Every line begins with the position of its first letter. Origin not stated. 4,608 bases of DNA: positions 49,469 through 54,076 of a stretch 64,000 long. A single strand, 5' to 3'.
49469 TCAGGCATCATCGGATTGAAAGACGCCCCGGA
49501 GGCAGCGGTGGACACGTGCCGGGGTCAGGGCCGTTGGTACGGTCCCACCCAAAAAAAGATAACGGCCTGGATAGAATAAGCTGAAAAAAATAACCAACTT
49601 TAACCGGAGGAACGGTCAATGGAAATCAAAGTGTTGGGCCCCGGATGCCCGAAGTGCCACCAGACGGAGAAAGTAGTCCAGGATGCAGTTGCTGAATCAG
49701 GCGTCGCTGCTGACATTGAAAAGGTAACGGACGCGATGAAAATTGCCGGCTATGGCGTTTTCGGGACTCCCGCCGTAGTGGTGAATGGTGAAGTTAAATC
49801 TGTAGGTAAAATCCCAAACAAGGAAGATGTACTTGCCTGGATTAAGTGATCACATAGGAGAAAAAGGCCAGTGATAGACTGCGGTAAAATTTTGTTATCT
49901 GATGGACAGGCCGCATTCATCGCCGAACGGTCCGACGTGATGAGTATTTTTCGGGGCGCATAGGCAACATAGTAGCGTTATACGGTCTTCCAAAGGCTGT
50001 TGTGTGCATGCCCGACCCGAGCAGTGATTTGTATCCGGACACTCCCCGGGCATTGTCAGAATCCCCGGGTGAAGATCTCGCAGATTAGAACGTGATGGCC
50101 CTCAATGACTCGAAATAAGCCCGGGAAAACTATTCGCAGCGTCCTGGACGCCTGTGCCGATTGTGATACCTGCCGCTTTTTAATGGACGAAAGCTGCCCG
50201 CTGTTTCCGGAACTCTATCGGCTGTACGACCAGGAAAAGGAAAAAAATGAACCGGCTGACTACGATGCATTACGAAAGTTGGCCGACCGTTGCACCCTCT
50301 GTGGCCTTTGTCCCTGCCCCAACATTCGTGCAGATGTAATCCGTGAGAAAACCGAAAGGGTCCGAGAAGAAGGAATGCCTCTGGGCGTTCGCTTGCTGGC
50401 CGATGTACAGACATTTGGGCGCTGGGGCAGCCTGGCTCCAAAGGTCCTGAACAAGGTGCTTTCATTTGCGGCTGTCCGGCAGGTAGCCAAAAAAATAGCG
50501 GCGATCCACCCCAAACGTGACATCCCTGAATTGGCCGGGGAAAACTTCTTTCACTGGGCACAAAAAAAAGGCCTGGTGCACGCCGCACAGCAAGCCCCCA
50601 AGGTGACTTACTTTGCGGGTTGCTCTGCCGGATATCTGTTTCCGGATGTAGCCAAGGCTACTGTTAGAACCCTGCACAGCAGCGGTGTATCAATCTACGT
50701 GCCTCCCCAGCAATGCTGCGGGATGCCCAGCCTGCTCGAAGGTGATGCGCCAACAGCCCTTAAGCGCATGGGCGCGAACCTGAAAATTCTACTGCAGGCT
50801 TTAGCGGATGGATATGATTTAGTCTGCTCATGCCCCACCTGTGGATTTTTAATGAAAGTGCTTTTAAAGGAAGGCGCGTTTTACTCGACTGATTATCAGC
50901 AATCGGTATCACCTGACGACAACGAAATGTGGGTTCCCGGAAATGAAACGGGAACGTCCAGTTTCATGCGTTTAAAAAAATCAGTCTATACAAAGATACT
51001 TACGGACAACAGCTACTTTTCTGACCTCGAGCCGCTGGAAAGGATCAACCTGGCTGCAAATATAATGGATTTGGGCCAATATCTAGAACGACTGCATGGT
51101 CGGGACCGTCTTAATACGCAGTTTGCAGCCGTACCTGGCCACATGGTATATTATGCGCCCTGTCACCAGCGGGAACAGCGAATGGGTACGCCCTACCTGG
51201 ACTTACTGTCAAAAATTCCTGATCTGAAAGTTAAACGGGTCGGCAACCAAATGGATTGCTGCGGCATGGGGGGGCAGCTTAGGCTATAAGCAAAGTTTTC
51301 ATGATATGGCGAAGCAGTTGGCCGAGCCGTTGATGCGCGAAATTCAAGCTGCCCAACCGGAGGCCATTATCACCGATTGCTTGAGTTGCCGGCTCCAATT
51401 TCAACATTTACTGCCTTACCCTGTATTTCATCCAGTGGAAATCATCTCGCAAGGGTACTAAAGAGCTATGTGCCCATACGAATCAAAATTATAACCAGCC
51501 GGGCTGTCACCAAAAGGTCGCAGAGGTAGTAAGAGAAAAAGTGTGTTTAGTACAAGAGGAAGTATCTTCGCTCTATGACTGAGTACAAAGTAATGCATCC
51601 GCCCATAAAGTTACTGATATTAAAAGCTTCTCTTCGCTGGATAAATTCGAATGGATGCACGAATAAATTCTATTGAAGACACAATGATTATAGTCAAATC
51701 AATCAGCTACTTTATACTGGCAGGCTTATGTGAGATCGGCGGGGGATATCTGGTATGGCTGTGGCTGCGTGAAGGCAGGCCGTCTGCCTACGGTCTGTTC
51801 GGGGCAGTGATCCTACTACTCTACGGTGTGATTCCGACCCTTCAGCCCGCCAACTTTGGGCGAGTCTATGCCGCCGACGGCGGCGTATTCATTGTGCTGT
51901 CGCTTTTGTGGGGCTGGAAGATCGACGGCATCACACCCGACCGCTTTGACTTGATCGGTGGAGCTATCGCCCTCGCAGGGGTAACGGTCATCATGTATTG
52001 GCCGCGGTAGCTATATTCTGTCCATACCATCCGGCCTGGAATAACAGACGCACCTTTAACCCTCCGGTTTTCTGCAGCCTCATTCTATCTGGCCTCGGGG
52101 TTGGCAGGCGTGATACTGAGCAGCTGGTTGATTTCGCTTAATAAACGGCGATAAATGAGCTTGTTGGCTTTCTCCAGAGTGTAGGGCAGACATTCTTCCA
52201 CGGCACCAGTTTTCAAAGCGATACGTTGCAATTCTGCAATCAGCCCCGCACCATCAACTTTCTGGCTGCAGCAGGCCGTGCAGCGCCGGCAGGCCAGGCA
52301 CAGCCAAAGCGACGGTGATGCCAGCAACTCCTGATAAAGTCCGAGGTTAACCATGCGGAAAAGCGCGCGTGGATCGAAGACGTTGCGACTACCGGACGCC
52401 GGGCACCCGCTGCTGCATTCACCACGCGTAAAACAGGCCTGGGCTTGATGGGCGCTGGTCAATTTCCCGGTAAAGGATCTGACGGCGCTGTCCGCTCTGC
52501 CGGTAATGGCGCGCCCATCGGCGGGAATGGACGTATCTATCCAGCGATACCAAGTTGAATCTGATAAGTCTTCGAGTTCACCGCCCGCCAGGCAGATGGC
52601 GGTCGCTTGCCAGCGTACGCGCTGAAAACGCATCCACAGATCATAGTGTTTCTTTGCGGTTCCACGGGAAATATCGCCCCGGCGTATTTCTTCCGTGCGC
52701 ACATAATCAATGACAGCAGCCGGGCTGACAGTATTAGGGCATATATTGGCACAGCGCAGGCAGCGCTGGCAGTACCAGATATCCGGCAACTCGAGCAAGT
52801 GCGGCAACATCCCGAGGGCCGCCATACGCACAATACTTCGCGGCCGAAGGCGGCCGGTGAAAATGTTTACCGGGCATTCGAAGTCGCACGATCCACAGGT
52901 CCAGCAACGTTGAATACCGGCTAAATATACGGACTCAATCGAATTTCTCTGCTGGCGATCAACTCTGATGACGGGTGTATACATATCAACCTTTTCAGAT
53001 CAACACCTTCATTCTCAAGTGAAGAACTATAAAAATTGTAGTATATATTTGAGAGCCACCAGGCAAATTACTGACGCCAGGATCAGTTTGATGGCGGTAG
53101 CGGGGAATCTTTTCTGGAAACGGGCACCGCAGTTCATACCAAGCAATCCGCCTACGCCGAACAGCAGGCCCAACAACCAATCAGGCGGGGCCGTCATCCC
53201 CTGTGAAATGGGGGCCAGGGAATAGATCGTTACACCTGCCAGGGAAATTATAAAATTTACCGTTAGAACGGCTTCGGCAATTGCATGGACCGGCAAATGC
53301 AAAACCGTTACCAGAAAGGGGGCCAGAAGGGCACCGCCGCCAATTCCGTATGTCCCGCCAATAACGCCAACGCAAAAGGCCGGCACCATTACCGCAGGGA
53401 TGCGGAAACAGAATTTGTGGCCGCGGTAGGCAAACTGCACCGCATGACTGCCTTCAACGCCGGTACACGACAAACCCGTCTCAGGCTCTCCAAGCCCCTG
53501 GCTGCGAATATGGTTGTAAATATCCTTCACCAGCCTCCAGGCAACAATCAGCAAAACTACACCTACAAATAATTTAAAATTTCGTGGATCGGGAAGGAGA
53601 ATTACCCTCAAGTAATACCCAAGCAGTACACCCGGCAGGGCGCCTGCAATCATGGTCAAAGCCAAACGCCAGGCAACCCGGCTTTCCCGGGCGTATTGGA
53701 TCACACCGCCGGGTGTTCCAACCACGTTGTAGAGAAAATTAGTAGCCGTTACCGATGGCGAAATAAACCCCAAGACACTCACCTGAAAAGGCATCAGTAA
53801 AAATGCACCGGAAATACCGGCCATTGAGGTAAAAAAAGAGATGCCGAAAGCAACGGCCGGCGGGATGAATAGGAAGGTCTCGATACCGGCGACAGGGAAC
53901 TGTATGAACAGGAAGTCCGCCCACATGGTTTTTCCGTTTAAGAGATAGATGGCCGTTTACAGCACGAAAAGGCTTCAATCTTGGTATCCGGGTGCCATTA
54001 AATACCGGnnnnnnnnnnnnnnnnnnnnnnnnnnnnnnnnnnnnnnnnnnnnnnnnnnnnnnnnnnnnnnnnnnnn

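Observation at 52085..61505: Ten-gene minus-strand operon: PsrABC-like molybdoenzyme with an unusual accessory set (receiver-like, TorD-like, FmdE, MoeA-like, TauE, tandem HdrC-like)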

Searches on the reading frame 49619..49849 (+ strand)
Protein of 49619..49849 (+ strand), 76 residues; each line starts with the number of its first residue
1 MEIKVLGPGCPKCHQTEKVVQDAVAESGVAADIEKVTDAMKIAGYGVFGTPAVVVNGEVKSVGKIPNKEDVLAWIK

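Call 23: search_protein_families(library=pfam, proteins=[window:49619-49849:+], max_evalue=0.001)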
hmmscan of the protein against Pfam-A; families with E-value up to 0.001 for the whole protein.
window:49619-49849:+ (76 aa): 1 family
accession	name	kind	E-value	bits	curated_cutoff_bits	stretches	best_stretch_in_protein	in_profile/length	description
PF13192.12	Thioredoxin_3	-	3.7e-29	101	24.8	1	1-76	1-76/76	Thioredoxin domain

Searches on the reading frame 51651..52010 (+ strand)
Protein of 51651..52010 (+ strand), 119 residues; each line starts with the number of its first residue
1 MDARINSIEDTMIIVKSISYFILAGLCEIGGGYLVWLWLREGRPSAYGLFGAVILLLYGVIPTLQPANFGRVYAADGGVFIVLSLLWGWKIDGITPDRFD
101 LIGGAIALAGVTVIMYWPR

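Call 23: search_protein_families(library=pfam, proteins=[window:51651-52010:+], max_evalue=0.001)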
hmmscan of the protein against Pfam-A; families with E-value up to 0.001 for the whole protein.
window:51651-52010:+ (119 aa): 1 family
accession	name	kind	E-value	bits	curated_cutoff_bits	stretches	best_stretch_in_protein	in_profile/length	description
PF02694.21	UPF0060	-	4.2e-44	149.6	24.9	1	14-119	1-106/107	Uncharacterised BCR, YnfA/UPF0060 family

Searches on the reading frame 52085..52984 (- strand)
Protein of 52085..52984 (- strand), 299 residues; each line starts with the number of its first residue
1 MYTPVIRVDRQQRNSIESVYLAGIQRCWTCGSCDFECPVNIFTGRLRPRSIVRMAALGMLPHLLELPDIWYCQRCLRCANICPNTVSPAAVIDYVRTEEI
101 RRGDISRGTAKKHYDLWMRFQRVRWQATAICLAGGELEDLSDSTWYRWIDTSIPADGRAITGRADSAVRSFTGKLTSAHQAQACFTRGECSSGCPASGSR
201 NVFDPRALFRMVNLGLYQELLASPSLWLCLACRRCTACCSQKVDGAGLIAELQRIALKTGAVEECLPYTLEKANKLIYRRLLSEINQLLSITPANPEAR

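Call 6: search_protein_families(library=pfam, proteins=[window:52085-52984:-], max_evalue=0.01)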
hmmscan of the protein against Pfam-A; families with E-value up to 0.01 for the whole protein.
window:52085-52984:- (299 aa): 6 families
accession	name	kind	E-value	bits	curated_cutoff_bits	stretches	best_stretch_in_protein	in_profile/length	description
PF13183.11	Fer4_8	-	4.6e-12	46.7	27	2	24-85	2-67/68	4Fe-4S dicluster domain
PF13534.11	Fer4_17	-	5.8e-10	40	22.2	1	26-86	1-60/61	4Fe-4S dicluster domain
PF13187.11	Fer4_9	-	6.3e-10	39.4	27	1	26-85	1-50/52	4Fe-4S dicluster domain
PF13237.11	Fer4_10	-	1.6e-07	31.6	25.5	1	25-83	7-53/53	4Fe-4S dicluster domain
PF12838.12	Fer4_7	-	1.7e-05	25.6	27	0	26-84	1-50/52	4Fe-4S dicluster domain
PF13484.11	Fer4_16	-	3e-05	25.2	30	0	26-45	1-20/66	4Fe-4S double cluster binding domain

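Call 7: search_protein_families(library=ncbifam, proteins=[window:52085-52984:-], max_evalue=0.001)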
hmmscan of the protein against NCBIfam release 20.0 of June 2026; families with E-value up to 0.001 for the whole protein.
window:52085-52984:- (299 aa): 15 families
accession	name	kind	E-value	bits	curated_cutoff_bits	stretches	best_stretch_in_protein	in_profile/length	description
TIGR03290.1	CoB_CoM_SS_C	equivalog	5.4e-29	101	160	2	182-264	2-83/144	CoB--CoM heterodisulfide reductase subunit C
NF038018.1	qmoC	equivalog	3.5e-22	79.4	300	2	22-102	15-94/360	quinone-interacting membrane-bound oxidoreductase complex subunit QmoC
NF041890.1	hdrC_Methbact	equivalog_domain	3.7e-17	62.5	270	2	17-104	21-106/192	ferredoxin:CoB-CoM heterodisulfide reductase subunit HdrC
NF041779.1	hetero_SS_HdrC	equivalog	9.5e-17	61.1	350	2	14-101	20-105/198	ferredoxin:CoB-CoM heterodisulfide reductase subunit HdrC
NF009226.0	PRK12576.1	equivalog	3.9e-07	29.7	344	0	68-99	206-238/317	succinate dehydrogenase/fumarate reductase iron-sulfur subunit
TIGR00384.1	dhsB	subfamily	4.2e-07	29.7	88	0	68-95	194-221/222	succinate dehydrogenase and fumarate reductase iron-sulfur protein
NF008369.0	PRK11168.1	equivalog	5.4e-07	28.8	278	0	27-101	13-89/401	anaerobic glycerol-3-phosphate dehydrogenase subunit C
NF004616.0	PRK05950.1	subfamily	5.8e-07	28.9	228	1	17-101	139-235/238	succinate dehydrogenase iron-sulfur subunit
TIGR01945.1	rnfC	subfamily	9.9e-07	27.6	245.95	0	174-243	355-418/435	RnfABCDGE type electron transport complex subunit C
TIGR00314.1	cdhA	equivalog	1.1e-06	26.7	781.3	1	13-100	388-467/784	CO dehydrogenase/acetyl-CoA synthase complex subunit alpha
NF009227.0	PRK12577.1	equivalog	1.9e-05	23.5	349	1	68-114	207-253/330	succinate dehydrogenase/fumarate reductase iron-sulfur subunit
TIGR00273.1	TIGR00273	equivalog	2.8e-05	23.2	444.8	1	6-106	275-379/432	LutB/LldF family L-lactate oxidation iron-sulfur protein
NF041837.1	rnfC_Methano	equivalog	3.4e-05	22.9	650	1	25-97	358-424/438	Rnf electron transport complex subunit RnfC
NF042952.1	MFR_FeS_SdhB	equivalog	4.6e-05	22.6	600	0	68-113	200-244/320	8-methylmenaquinol:fumarate reductase iron-sulfur subunit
NF040864.1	HgcB_ferredoxin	equivalog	0.00013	21.7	99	0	22-41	41-60/93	mercury methylation ferredoxin HgcB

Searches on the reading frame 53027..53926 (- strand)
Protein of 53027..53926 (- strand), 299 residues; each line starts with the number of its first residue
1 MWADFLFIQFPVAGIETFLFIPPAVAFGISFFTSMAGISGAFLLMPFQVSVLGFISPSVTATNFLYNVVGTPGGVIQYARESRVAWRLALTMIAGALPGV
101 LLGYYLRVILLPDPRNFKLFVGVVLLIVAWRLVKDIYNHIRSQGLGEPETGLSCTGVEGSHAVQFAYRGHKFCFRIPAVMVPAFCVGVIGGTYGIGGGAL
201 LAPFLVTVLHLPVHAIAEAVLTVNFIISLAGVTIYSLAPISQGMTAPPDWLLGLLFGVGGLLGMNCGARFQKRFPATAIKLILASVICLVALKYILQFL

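Call 6: search_protein_families(library=pfam, proteins=[window:53027-53926:-], max_evalue=0.01)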
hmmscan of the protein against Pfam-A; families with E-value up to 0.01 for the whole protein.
window:53027-53926:- (299 aa): 1 family
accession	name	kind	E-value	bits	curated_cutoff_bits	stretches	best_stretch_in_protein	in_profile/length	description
PF01925.25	TauE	-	3.7e-40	138.5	32.6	1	24-293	3-236/237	Sulfite exporter TauE/SafE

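Call 7: search_protein_families(library=ncbifam, proteins=[window:53027-53926:-], max_evalue=0.001)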
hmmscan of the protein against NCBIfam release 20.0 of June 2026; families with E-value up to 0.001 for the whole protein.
window:53027-53926:- (299 aa): 1 family
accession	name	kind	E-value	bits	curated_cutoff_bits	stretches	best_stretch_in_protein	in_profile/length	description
NF040961.1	MamO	equivalog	3.2e-07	29.1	800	1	50-294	401-647/648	magnetosome protein MamO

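Call 82: search_protein_families(library=ncbifam, proteins=[window:53027-53926:-], max_evalue=0.00001)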
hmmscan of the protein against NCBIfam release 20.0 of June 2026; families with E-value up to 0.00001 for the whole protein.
window:53027-53926:- (299 aa): 1 family
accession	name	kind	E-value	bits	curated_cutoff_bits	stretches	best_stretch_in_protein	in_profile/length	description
NF040961.1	MamO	equivalog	3.2e-07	29.1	800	1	50-294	401-647/648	magnetosome protein MamO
